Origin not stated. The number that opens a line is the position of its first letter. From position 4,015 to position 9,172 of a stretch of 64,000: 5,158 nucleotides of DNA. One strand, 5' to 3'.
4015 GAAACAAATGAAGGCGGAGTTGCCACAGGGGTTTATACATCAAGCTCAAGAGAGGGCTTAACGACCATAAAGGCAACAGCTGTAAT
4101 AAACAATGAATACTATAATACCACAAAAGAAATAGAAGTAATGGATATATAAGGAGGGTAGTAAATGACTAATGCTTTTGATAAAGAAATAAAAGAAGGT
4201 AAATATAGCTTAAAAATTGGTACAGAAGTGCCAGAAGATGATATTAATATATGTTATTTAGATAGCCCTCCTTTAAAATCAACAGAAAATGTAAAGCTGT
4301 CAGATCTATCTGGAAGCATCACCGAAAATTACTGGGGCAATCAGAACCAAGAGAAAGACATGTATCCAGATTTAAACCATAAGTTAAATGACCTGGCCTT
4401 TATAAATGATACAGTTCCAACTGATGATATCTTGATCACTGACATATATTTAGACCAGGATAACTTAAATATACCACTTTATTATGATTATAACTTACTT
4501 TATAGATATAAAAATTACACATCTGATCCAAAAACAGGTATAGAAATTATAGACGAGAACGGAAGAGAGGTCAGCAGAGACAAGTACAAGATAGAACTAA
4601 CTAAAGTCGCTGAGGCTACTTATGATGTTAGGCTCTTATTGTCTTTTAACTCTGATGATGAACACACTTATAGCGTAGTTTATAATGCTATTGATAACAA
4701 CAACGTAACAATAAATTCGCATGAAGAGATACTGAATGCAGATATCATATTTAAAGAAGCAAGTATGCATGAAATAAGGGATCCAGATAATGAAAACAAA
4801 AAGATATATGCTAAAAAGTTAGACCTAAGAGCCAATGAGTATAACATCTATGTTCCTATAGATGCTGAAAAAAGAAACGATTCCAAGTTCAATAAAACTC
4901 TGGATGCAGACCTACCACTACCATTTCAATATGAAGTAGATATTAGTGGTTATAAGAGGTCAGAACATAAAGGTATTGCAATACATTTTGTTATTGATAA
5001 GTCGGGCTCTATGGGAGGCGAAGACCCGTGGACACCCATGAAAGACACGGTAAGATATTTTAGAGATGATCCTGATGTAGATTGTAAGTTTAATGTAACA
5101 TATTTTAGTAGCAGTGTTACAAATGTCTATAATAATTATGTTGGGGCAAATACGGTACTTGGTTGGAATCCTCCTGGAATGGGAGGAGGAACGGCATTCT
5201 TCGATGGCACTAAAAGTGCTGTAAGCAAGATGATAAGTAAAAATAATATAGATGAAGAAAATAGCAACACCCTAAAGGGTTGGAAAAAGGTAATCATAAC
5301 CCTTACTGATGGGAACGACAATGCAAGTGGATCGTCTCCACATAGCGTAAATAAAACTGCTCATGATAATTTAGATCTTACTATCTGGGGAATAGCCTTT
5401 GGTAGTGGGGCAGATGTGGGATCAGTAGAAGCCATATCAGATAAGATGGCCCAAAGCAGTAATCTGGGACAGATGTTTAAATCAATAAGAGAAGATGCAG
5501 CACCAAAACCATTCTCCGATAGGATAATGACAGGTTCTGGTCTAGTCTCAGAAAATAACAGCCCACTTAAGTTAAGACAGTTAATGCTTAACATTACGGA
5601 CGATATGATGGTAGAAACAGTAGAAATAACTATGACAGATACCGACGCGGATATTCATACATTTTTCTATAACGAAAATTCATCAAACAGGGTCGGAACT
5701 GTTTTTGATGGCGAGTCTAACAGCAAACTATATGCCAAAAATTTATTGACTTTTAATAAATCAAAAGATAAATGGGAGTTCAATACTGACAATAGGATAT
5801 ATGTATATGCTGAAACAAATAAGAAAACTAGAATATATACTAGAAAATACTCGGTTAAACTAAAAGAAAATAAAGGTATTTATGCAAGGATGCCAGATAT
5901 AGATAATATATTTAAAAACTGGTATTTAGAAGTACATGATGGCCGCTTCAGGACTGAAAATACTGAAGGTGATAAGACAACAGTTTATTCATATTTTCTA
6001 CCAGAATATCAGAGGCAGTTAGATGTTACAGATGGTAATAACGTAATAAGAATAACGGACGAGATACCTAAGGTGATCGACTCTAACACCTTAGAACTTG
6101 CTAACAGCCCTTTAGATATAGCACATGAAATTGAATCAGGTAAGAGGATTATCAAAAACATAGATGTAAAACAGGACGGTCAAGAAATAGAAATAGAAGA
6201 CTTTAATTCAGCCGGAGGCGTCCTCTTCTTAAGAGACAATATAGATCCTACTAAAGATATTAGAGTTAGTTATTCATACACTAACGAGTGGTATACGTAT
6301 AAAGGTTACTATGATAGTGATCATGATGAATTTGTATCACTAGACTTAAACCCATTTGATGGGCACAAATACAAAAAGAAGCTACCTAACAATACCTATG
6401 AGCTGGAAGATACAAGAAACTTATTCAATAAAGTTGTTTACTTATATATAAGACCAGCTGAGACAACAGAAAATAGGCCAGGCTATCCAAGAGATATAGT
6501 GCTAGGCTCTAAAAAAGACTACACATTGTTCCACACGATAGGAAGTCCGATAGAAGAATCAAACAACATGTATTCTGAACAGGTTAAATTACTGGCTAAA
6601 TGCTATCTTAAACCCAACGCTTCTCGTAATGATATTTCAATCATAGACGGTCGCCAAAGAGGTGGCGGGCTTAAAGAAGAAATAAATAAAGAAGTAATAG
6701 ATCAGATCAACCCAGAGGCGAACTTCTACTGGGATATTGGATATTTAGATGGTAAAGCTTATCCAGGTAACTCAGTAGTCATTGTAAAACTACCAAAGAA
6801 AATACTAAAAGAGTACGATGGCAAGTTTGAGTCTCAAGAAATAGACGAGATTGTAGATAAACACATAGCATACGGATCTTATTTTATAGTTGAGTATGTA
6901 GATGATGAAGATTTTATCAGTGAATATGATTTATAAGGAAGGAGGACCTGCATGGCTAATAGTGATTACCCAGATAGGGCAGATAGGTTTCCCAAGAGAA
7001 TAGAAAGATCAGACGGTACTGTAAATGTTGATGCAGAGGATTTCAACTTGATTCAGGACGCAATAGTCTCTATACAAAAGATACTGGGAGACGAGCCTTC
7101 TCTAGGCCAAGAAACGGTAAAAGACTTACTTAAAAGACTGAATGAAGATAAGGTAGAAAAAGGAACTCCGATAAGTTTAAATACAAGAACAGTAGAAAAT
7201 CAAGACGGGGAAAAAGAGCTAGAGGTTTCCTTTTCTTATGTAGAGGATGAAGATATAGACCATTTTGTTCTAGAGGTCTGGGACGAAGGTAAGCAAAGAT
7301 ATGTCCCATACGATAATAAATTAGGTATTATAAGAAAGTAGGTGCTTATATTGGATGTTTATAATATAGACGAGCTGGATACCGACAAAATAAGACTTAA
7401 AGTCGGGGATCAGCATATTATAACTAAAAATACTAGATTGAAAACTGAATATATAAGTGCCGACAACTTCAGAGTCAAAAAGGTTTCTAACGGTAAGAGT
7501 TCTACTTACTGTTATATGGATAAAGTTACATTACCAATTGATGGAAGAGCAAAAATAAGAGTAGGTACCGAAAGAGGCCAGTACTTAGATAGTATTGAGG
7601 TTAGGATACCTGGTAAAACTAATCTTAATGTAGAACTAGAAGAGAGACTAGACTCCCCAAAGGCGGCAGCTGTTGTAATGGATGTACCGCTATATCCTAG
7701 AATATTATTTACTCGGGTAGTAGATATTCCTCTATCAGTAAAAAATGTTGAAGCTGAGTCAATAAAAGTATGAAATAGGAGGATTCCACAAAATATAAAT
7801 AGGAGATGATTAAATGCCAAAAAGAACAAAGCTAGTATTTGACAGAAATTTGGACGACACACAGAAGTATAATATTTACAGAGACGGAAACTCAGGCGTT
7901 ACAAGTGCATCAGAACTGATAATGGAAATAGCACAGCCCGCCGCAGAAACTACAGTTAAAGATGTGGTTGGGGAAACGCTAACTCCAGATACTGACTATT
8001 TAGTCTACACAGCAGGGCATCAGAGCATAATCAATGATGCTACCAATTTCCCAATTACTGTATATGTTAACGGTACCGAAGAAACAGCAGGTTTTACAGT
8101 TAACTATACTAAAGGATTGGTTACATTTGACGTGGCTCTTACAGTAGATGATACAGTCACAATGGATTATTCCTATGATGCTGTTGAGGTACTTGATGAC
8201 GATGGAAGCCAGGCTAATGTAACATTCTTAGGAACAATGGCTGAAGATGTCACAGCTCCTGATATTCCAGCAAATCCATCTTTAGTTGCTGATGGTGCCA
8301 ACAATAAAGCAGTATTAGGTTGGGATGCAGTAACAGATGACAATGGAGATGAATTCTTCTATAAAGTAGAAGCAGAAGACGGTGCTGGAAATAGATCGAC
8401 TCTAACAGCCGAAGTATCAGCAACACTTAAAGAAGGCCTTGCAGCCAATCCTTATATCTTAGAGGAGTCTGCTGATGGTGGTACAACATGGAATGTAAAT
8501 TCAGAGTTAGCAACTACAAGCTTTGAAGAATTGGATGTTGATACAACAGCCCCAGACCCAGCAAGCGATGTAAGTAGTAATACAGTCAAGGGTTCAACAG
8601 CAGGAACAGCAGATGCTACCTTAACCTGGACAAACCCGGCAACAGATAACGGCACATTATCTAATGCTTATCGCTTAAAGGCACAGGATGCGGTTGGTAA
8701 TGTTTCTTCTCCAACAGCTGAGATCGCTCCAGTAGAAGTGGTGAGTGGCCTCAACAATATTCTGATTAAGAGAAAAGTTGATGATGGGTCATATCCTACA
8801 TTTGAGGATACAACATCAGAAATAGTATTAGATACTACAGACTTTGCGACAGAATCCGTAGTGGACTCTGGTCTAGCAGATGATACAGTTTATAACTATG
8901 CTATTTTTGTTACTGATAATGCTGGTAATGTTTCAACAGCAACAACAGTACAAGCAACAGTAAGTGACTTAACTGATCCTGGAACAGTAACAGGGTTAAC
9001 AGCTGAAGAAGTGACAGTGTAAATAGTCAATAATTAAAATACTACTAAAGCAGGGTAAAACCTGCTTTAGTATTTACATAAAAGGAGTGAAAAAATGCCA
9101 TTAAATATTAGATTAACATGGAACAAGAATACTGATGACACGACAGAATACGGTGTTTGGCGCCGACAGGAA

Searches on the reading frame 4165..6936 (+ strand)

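Call 10: search_protein_families(library=phrogs, proteins=[window:4165-6936:+], max_evalue=0.001)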
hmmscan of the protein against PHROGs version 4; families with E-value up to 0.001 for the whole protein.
window:4165-6936:+ (923 aa): 2 families
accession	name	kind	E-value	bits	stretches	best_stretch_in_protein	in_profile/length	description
phrog_28704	-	unknown function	1.3e-39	136.6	1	557-914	866-1219/1252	-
phrog_7371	-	unknown function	3.1e-06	28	1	268-388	4-113/204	-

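Call 31: search_protein_families(library=pfam, proteins=[window:4165-6936:+], max_evalue=0.01)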
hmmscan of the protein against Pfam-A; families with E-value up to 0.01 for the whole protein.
window:4165-6936:+ (923 aa): 2 families
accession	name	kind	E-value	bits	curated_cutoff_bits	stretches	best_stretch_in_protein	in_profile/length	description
PF00092.34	VWA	-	5e-08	33.8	23.8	1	273-429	2-155/174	von Willebrand factor type A domain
PF13519.12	VWA_2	-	0.0054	17.8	27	0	275-383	3-106/107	von Willebrand factor type A domain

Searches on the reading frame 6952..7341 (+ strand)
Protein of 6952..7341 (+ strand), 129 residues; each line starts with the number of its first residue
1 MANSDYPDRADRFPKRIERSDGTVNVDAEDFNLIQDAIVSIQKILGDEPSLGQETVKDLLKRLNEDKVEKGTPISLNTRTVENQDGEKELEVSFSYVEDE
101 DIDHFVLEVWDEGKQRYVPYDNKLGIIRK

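Call 10: search_protein_families(library=phrogs, proteins=[window:6952-7341:+], max_evalue=0.001)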
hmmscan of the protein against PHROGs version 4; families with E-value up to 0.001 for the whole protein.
window:6952-7341:+ (129 aa): 0 families

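Call 31: search_protein_families(library=pfam, proteins=[window:6952-7341:+], max_evalue=0.01)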
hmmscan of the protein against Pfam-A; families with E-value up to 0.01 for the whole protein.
window:6952-7341:+ (129 aa): 1 family
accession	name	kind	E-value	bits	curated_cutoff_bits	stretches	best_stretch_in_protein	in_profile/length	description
PF22278.2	DUF6958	-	0.0083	16.9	27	0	18-75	8-64/90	Family of unknown function (DUF6958)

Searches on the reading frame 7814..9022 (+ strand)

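Call 10: search_protein_families(library=phrogs, proteins=[window:7814-9022:+], max_evalue=0.001)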
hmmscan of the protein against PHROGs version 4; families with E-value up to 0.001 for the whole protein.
window:7814-9022:+ (402 aa): 1 family
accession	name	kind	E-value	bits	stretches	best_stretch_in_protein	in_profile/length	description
phrog_2913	-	other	2.6e-05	24.9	1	65-138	227-283/306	glycoside hydrolase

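Call 31: search_protein_families(library=pfam, proteins=[window:7814-9022:+], max_evalue=0.01)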
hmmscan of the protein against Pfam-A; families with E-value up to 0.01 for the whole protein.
window:7814-9022:+ (402 aa): 2 families
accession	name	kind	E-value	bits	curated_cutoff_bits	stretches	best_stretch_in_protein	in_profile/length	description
PF09343.15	DUF2460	-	5.6e-06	26.4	30.4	1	79-130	130-182/205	Conserved hypothetical protein 2217 (DUF2460)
PF00041.27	fn3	-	0.00026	21.6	25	0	261-301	9-47/84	Fibronectin type III domain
